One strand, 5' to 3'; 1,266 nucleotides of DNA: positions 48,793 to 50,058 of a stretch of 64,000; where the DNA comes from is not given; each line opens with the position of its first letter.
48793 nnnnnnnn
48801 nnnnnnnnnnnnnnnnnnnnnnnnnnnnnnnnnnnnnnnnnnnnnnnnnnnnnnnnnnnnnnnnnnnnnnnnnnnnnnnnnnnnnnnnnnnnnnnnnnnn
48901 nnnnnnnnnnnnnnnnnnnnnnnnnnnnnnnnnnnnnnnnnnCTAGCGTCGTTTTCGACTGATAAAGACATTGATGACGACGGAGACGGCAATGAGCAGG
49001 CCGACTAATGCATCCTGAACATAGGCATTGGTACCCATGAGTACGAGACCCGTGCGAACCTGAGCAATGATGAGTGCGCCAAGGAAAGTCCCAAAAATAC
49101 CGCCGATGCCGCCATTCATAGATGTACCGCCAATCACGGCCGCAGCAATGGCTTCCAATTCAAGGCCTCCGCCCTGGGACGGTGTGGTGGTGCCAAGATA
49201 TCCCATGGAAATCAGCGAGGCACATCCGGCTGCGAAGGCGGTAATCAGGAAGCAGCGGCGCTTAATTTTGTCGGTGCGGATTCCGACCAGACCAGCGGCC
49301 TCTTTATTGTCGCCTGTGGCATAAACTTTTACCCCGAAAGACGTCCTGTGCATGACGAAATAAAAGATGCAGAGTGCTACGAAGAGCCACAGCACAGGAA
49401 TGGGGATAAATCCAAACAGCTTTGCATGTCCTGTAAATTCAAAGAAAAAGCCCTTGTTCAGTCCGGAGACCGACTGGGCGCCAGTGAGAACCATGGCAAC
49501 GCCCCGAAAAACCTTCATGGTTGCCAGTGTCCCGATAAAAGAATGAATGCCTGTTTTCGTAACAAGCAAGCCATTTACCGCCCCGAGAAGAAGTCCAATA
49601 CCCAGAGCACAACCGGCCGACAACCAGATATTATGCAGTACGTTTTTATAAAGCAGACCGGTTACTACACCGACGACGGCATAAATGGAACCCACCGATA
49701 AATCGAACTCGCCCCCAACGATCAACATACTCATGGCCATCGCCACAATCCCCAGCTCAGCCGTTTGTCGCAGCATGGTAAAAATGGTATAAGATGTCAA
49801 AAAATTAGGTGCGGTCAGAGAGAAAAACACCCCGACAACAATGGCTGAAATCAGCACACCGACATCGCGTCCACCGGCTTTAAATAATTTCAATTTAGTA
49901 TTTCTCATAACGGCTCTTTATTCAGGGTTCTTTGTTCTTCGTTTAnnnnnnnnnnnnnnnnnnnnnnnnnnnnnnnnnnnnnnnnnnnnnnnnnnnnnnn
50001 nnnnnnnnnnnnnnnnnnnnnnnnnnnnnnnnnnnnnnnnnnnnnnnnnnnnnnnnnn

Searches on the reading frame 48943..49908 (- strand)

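Call 13: search_protein_families(library=ncbifam, proteins=[window:48943-49908:-], max_evalue=0.001)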
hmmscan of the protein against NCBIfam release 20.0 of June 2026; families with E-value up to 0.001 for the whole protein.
window:48943-49908:- (321 aa): 13 families
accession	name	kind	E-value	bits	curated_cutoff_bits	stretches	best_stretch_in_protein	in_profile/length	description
NF040906.3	GguB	equivalog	6.8e-57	193.4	450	2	168-318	224-374/375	multiple monosaccharide ABC transporter permease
NF007067.0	PRK09512.1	equivalog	4.1e-52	177.3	398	1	19-313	23-317/321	ribose ABC transporter permease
NF008441.0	PRK11285.1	equivalog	1.2e-50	172.6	378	1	15-319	29-329/333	L-arabinose ABC transporter permease AraH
NF007252.0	PRK09699.1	equivalog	3.9e-49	167.7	396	1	18-317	29-325/326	D-allose ABC transporter permease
NF011961.0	PRK15432.1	equivalog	2.8e-40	138.6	388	1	13-312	8-303/344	autoinducer 2 ABC transporter permease LsrC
NF008630.0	PRK11618.1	equivalog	1.2e-39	136.5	363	1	23-318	16-314/331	galactofuranose ABC transporter, permease protein YjfF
NF011612.1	PRK15038.1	equivalog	3e-35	121.9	500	1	22-312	12-304/322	autoinducer 2 ABC transporter permease LsrD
NF007014.0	PRK09478.1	equivalog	1.5e-31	110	386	1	14-314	14-329/336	galactose/methyl galactoside ABC transporter permease MglC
NF041862.1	YtfT_transport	equivalog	5.2e-28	98.1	535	1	18-312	32-323/339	galactofuranose ABC transporter, ATP-binding protein YtfT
TIGR03409.1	urea_trans_UrtB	equivalog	5.1e-07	29.6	250.3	1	81-306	43-274/291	urea ABC transporter permease subunit UrtB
NF047929.1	ABC_B6_perm_2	equivalog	9.5e-07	28.3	400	1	168-234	183-249/337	putative B6 ABC transporter permease subunit 2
TIGR03622.1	urea_t_UrtB_arc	equivalog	0.00011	21.6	374.25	1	66-276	29-245/284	urea ABC transporter, permease protein UrtB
NF008011.0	PRK10740.1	equivalog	0.00073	19.3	379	1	176-313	165-296/308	high-affinity branched-chain amino acid ABC transporter permease LivH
